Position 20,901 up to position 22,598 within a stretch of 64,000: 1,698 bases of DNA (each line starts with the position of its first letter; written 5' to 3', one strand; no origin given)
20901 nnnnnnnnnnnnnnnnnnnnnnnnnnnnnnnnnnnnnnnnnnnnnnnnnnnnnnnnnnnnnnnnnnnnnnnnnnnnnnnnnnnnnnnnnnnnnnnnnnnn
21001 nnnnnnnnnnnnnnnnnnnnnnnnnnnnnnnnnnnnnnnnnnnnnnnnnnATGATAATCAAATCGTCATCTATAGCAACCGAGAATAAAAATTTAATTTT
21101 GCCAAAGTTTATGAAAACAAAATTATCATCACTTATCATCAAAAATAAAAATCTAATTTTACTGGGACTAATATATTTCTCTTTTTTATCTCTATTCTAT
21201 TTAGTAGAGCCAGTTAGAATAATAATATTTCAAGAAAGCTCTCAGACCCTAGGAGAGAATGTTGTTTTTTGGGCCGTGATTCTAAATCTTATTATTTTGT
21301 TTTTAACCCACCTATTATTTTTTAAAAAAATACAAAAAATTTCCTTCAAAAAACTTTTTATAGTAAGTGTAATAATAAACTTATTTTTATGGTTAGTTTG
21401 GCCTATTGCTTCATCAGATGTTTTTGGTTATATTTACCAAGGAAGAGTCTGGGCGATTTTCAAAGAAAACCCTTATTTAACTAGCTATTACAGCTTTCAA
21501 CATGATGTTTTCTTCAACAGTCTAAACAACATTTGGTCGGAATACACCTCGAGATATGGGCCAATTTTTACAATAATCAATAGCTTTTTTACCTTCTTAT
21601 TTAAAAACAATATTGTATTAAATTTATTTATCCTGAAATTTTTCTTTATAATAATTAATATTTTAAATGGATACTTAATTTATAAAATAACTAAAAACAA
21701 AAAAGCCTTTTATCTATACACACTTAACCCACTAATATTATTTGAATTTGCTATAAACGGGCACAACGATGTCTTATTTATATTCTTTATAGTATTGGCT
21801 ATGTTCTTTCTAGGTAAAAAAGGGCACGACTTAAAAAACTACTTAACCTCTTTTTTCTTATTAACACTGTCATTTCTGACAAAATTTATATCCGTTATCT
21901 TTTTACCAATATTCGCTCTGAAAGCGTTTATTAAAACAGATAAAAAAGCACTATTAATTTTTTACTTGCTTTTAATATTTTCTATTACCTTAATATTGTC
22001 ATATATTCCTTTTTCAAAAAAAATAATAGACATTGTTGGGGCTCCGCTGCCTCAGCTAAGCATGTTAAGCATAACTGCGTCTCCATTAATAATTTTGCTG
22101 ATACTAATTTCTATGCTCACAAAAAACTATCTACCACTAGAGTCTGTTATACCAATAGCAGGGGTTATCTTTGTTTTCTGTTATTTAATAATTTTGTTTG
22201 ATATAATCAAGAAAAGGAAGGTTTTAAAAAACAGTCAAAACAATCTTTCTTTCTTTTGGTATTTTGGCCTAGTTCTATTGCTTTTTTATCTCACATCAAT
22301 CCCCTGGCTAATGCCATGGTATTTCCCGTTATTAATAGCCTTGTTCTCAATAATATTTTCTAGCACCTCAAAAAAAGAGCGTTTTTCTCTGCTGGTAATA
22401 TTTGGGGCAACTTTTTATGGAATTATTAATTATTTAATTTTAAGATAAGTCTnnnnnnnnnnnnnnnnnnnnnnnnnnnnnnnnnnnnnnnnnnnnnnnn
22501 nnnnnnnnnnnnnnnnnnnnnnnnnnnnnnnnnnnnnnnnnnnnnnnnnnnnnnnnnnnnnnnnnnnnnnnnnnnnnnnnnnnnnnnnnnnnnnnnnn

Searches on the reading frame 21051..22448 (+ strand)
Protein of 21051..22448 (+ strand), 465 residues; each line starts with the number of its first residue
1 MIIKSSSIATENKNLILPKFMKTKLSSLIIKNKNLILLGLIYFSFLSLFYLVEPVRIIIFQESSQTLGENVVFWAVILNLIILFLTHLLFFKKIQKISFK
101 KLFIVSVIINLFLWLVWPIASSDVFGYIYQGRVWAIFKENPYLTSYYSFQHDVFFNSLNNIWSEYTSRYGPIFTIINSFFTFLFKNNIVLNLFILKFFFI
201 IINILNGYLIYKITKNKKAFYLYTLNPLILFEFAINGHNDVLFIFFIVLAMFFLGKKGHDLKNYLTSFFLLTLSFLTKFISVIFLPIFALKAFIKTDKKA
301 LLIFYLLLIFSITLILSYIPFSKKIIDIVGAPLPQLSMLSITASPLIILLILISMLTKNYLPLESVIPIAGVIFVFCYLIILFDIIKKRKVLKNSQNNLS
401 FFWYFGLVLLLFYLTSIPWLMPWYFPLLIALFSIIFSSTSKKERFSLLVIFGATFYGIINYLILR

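Call 32: find_encoding_contigs(protein=window:21051-22448:+, flank=10000, max_places=1)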
Protein window:21051-22448:+ (465 aa): 2 contigs read that carry it; 1 place shown.
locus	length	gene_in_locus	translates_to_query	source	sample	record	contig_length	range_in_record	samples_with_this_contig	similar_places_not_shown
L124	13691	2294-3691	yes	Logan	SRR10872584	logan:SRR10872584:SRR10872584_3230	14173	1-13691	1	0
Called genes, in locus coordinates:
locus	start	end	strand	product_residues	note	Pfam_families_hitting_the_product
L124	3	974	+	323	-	?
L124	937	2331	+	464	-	PF13231:PMT_2 (weak)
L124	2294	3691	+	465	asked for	PF26314:MptA_B_family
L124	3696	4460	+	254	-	PF00535:Glycos_transf_2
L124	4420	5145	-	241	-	PF05219:DREV, PF05401:NodS, PF13489:Methyltransf_23, PF07021:MetW (weak), PF13847:Methyltransf_31, PF08241:Methyltransf_11, PF08242:Methyltransf_12, PF13649:Methyltransf_25, +1 more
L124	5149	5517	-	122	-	PF02021:UPF0102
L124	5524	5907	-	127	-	-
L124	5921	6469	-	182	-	PF01209:Ubie_methyltran, PF05175:MTS, PF13847:Methyltransf_31, PF08241:Methyltransf_11, PF13649:Methyltransf_25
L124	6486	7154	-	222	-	PF01381:HTH_3 (weak), PF12844:HTH_19, PF13413:HTH_25, PF09136:Glucodextran_B (weak)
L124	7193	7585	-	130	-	PF18895:T4SS_pilin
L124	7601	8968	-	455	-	PF01547:SBP_bac_1, PF13416:SBP_bac_8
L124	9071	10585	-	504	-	PF05362:Lon_C (weak), PF13541:ChlI, PF01078:Mg_chelatase, PF07728:AAA_5 (weak), PF13335:Mg_chelatase_C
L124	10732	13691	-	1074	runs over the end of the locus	PF02463:SMC_N, PF13304:AAA_21 (weak), PF13476:AAA_23, PF13304:AAA_21 (weak)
